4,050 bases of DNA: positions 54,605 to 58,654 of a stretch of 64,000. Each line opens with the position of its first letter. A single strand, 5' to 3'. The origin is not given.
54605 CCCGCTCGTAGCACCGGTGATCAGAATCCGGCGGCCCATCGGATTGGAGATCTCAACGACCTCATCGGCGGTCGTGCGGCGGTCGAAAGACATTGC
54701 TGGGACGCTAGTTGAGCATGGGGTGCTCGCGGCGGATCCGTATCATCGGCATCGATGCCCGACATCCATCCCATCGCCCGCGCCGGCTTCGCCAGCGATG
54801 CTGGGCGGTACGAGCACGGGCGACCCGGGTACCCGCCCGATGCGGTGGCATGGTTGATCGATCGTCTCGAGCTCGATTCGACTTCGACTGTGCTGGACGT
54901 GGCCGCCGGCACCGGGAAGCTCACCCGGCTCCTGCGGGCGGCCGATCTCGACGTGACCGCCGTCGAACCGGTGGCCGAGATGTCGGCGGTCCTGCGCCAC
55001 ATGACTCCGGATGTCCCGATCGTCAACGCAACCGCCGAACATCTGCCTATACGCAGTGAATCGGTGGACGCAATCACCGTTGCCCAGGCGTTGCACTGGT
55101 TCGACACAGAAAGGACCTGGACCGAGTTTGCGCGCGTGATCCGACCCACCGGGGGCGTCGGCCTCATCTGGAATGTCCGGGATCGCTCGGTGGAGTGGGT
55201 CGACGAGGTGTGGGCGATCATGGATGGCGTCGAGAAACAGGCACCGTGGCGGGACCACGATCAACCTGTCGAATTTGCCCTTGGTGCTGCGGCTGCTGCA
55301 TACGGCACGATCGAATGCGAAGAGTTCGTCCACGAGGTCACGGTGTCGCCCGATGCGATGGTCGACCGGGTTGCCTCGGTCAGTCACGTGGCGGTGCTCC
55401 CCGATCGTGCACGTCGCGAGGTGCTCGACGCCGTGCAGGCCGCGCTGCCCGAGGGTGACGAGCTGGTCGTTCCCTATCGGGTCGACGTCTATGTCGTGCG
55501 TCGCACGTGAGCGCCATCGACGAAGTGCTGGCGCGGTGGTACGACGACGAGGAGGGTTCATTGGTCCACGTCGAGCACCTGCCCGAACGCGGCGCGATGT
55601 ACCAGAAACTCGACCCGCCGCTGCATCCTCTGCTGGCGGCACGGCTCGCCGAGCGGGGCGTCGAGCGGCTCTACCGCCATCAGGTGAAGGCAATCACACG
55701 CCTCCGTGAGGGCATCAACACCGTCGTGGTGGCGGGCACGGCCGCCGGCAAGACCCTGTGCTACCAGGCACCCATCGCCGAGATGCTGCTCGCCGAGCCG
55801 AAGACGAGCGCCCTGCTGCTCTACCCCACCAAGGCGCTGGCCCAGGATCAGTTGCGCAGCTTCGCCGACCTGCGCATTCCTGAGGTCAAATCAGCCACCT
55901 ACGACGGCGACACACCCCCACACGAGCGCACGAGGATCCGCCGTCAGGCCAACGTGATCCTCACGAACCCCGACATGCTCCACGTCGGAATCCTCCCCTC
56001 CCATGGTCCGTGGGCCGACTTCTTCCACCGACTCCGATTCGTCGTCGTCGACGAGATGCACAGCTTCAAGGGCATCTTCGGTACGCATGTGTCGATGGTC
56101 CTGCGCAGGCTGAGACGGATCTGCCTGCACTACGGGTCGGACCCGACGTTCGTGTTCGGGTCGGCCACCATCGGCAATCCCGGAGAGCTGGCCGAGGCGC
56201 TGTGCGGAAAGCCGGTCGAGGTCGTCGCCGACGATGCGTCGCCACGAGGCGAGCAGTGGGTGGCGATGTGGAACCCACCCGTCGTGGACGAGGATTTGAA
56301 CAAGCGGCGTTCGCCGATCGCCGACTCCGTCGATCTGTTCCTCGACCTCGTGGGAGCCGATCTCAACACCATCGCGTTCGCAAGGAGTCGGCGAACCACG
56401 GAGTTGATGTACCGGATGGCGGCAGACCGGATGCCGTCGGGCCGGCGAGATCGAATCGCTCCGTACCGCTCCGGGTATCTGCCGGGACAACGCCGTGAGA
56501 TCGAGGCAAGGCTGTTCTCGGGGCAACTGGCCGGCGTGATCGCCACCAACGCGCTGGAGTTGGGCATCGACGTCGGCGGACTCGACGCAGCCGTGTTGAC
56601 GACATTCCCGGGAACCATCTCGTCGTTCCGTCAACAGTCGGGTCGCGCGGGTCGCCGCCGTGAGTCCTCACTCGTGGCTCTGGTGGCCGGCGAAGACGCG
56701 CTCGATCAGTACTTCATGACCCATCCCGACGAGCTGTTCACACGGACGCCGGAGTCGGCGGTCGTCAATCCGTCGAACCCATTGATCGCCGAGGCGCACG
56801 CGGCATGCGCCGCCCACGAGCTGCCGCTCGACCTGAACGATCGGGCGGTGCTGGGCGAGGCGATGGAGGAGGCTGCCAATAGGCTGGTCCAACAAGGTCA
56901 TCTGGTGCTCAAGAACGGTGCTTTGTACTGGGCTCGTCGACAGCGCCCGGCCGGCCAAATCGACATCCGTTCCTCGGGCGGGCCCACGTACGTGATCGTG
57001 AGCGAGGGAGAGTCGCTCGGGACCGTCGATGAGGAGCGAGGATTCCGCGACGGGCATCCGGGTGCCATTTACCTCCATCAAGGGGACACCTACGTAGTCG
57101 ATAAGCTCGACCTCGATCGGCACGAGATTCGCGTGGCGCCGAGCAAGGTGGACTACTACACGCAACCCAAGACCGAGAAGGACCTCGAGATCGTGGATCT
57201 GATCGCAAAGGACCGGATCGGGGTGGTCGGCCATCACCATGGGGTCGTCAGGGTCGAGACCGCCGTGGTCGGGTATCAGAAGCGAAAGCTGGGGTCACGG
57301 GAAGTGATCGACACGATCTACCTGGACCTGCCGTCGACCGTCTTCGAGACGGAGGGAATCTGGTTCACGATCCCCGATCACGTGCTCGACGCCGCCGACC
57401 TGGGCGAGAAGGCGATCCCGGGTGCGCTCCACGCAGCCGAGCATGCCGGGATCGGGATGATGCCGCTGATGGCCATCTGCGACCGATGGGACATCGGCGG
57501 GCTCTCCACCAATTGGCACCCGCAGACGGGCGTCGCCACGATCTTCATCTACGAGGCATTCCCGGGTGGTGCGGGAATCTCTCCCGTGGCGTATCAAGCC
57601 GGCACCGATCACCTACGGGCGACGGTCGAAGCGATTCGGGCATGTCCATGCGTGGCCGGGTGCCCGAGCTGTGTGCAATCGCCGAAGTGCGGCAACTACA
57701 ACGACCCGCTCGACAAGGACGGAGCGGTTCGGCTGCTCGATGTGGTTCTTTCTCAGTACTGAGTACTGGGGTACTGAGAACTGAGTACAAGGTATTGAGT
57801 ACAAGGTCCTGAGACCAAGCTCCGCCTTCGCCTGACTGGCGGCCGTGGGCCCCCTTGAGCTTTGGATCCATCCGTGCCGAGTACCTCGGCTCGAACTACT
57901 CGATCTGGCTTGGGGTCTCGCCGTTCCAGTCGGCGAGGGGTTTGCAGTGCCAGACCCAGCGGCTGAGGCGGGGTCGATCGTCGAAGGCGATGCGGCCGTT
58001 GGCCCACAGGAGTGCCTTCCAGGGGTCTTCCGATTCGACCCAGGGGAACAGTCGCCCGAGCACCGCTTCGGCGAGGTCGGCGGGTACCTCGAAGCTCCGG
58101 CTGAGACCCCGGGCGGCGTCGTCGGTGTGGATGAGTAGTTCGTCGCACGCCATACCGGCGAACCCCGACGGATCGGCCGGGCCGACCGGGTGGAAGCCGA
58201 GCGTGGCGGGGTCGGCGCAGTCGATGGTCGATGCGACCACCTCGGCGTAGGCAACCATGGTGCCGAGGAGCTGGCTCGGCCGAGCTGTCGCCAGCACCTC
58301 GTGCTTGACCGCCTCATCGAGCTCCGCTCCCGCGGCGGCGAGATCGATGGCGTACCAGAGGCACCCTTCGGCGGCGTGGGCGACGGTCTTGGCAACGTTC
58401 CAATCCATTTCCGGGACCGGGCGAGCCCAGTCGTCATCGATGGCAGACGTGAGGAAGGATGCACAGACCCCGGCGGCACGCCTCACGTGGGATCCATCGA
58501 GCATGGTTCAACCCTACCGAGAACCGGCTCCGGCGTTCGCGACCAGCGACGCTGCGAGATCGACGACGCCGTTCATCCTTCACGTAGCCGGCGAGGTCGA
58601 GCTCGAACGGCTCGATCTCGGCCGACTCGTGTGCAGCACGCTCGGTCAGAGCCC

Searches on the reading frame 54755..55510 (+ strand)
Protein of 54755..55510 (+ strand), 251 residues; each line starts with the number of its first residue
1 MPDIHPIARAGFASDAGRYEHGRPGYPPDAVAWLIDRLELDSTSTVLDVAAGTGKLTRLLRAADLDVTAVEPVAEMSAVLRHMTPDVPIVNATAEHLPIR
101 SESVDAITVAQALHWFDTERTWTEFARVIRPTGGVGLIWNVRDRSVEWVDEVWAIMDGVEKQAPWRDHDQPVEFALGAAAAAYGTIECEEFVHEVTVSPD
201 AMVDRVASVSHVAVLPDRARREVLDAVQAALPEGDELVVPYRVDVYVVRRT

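Call 40: search_protein_families(library=pfam, proteins=[window:54755-55510:+], max_evalue=0.0001)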
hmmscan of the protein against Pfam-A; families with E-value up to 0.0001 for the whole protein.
window:54755-55510:+ (251 aa): 5 families
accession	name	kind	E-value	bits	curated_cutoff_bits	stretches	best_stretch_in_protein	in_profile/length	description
PF08241.18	Methyltransf_11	-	1.7e-17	64.3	21.2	1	47-133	1-91/95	Methyltransferase domain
PF13649.12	Methyltransf_25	-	4.9e-16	59.6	27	1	46-133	1-97/97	Methyltransferase domain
PF08242.18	Methyltransf_12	-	2.8e-08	34.8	30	1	47-133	1-96/98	Methyltransferase domain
PF13489.12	Methyltransf_23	-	1e-05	25.8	27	1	33-131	11-110/164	Methyltransferase domain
PF01209.24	Ubie_methyltran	-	8.2e-05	22.5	20.1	0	42-136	47-150/233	ubiE/COQ5 methyltransferase family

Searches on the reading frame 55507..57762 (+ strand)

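Call 40: search_protein_families(library=pfam, proteins=[window:55507-57762:+], max_evalue=0.0001)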
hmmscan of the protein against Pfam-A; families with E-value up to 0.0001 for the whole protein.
window:55507-57762:+ (751 aa): 5 families
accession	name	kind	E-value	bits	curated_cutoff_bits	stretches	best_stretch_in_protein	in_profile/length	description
PF00270.35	DEAD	-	8.3e-28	97.6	26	1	57-223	2-161/167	DEAD/DEAH box helicase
PF09369.15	MZB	-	4.3e-20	72.6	24.2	1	644-723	1-80/80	MrfA Zn-binding domain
PF00271.37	Helicase_C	-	6.4e-13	49.4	23.5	1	284-384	14-109/110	Helicase conserved C-terminal domain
PF22982.3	WHD_HRQ1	-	6e-11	43.7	27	1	420-489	1-69/70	ATP-dependent helicase HRQ1, winged helix domain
PF04851.21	ResIII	-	2.6e-07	31.1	22.5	1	55-190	4-140/164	Type III restriction enzyme, res subunit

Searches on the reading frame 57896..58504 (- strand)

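Call 40: search_protein_families(library=pfam, proteins=[window:57896-58504:-], max_evalue=0.0001)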
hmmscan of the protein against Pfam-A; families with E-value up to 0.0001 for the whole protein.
window:57896-58504:- (202 aa): 1 family
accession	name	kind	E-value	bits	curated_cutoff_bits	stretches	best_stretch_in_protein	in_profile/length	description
PF11716.13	MDMPI_N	-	1.3e-07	32.8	24.2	1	9-131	3-140/140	Mycothiol maleylpyruvate isomerase N-terminal domain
